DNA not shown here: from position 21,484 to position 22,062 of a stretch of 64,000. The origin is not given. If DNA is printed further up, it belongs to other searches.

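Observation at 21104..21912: Second tandem cassette: unrelated 92-aa ORF plus a paralogous DEDDh exonuclease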

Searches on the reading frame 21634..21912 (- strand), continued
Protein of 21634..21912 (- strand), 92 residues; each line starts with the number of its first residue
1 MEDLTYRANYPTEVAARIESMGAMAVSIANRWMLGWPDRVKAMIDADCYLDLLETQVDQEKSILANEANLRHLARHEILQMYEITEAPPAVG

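Call 59: search_protein_families(library=pfam, proteins=[P0292, P0310, P0322, P0296, P0232, P0198, P0226, P0228, P0305, P0316], max_evalue=1)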
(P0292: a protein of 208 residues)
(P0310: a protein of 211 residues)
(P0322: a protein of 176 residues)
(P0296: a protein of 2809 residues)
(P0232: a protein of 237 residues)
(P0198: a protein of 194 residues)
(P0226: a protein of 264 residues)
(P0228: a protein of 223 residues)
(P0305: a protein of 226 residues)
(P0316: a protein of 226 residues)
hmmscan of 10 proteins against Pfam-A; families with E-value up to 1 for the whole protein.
P0292 (208 aa): 2 families
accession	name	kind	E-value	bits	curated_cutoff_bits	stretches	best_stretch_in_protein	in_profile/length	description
PF10163.14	EnY2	-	0.0078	16.9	27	1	11-60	32-82/83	Transcription factor e(y)2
PF00201.24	UDPGT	-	0.25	10.6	19.5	1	19-107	178-271/499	UDP-glucoronosyl and UDP-glucosyl transferase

P0310 (211 aa): 0 families

P0322 (176 aa): 0 families

P0296 (2809 aa): 1 family
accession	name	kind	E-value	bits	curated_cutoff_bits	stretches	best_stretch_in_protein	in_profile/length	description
PF00226.36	DnaJ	-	0.00019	21.9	27.8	1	2399-2459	3-58/63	DnaJ domain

P0232 (237 aa): 0 families

P0198 (194 aa): 0 families

P0226 (264 aa): 0 families

P0228 (223 aa): 0 families

P0305 (226 aa): 1 family
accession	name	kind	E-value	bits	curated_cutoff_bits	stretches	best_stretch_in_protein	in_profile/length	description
PF22495.2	HTH_92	-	0.00013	21.6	27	1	86-104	1-19/45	RsaL-like HTH domain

P0316 (226 aa): 1 family
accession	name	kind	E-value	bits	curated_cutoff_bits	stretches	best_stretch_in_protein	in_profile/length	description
PF23639.1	DUF7146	-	8.6e-15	55.4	27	1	39-119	22-102/105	Domain of unknown function (DUF7146)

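Call 63: search_protein_families(library=pfam, alignment_id=A2, max_evalue=0.00001)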
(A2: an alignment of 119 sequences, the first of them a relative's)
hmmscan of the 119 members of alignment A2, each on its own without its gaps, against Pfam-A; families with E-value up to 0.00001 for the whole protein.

A. member 1, L001:2053-2796:- (248 aa): 1 family
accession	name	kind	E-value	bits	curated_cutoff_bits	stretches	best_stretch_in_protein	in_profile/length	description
PF07505.17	DUF5131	-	1.5e-107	359.1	28.9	1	4-242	1-243/243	Protein of unknown function (DUF5131)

B. families by the number of members that match (of 119 scanned): 111 families (the first 25 are shown)
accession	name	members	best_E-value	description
PF18821.6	LPD7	7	1.1e-18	Large polyvalent protein-associated domain 7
PF00149.33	Metallophos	7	2.4e-13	Calcineurin-like phosphoesterase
PF18790.7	KfrB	5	6.1e-26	KfrB Domain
PF03432.20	Relaxase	4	8.2e-26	MobA/VirD2-like, nuclease domain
PF12850.12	Metallophos_2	4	5.4e-11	Calcineurin-like phosphoesterase superfamily domain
PF01904.24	DUF72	3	2.5e-73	Protein of unknown function DUF72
PF08459.17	UvrC_RNaseH_dom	3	2.5e-55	UvrC RNAse H endonuclease domain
PF22920.2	UvrC_RNaseH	3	7.3e-33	UvrC Ribonuclease H-like domain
PF02518.31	HATPase_c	3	4.4e-28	Histidine kinase-, DNA gyrase B-, and HSP90-like ATPase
PF00989.32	PAS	3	3.9e-18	PAS fold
PF00512.31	HisKA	3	1.7e-14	His Kinase A (phospho-acceptor) domain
PF02151.25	UVR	3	4e-10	UvrB/uvrC motif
PF14520.12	HHH_5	3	1.8e-08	Helix-hairpin-helix domain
PF00633.29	HHH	3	4.5e-08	Helix-hairpin-helix motif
PF04298.18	Zn_peptidase_2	2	3.4e-64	Putative neutral zinc metallopeptidase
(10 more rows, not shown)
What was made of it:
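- On Polyvalent-protein-associated gene set of conjugative elements and phages: For the orf92 family, LPD7, KfrB and relaxase genes are neighbours (call 63).
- The nearest large neighbours are enriched for LPD7 (7), Metallophos (7), KfrB (5) and Relaxase (4) (call 63).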

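Call 89: search_protein_families(library=phrogs, proteins=[window:21634-21912:-], max_evalue=0.01)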
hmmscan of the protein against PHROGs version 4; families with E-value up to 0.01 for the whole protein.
window:21634-21912:- (92 aa): 0 families

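Call 93: search_dna_similar(query=window:21634-21912:-, collection=phages, mode=protein, max_evalue=0.01, max_rows=10)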
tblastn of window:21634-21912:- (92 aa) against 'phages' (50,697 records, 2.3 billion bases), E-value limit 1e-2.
Records with a match: 1; places in all: 1; records where one place covers at least 80% of the query: 1.
Best place of each record, by identity: <60% 1.
By first word of the organism name: Pseudomonas 1.
By host as written in the record: Pseudomonas stutzeri 1.
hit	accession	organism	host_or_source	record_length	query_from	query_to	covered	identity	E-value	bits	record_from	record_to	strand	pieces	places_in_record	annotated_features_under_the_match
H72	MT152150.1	Pseudomonas phage 8P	Pseudomonas stutzeri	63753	1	91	99%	44.0%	3e-20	89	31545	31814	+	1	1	structural protein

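Call 94: get_annotated_region(hit=H72, flank=6000)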
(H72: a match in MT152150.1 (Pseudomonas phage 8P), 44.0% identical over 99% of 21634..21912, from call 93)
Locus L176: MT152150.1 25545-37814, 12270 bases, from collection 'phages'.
description: Pseudomonas phage 8P, complete genome.
organism: Pseudomonas phage 8P (NCBI taxid 2723907)
taxonomy: Viruses; Duplodnaviria; Heunggongvirae; Uroviricota; Caudoviricetes
host: Pseudomonas stutzeri; source: sediment; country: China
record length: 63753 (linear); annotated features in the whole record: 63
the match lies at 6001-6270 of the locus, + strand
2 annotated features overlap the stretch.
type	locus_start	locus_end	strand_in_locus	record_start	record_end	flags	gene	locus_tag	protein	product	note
CDS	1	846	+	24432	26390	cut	-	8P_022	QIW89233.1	hypothetical protein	-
CDS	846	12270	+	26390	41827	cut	-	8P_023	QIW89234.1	structural protein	-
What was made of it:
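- Phage 8P's giant gene is annotated as structural (call 94).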

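Call 102: search_protein_families(library=pfam, proteins=[L029:3096-5978:+, L037:1014-5999:+, L176:846-5999:+, L045:2130-5957:+, L042:5820-12269:+], max_evalue=0.001)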
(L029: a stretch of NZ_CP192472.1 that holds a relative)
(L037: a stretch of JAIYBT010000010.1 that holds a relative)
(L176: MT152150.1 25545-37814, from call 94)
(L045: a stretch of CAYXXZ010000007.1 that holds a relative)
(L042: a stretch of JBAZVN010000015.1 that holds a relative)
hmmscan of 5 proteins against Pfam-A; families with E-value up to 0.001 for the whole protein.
L029:3096-5978:+ (961 aa): 1 family
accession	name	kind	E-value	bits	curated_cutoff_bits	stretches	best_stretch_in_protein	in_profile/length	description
PF18823.6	InPase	-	6.1e-46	156.1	26.8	1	705-840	1-134/135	Inorganic Pyrophosphatase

L037:1014-5999:+ (1662 aa): 1 family
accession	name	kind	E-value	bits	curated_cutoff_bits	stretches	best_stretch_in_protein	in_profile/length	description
PF18823.6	InPase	-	1.2e-49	168.1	26.8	1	582-720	1-134/135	Inorganic Pyrophosphatase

L176:846-5999:+ (1718 aa): 1 family
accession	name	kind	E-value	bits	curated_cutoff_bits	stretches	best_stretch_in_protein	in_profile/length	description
PF00145.23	DNA_methylase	-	2.2e-05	24.5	22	1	1103-1177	48-110/324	C-5 cytosine-specific DNA methylase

L045:2130-5957:+ (1276 aa): 2 families
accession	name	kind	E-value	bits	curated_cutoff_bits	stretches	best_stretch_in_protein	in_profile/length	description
PF18823.6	InPase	-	1.7e-46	157.9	26.8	1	697-832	1-134/135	Inorganic Pyrophosphatase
PF01464.25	SLT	-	2.6e-11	43.5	21.3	1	53-142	14-106/117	Transglycosylase SLT domain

L042:5820-12269:+ (2150 aa): 4 families
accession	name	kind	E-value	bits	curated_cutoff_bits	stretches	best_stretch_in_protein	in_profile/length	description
PF04851.21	ResIII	-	8.7e-09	35.9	22.5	1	937-1042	2-106/164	Type III restriction enzyme, res subunit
PF07669.17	Eco57I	-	1.8e-07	31.8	25.3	1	328-409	71-165/171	Eco57I restriction-modification methylase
PF00176.29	SNF2-rel_dom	-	2.4e-07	30.6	24.9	1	952-1132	16-139/290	SNF2-related domain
PF00271.37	Helicase_C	-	4.9e-05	24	23.5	1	1611-1684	39-110/110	Helicase conserved C-terminal domain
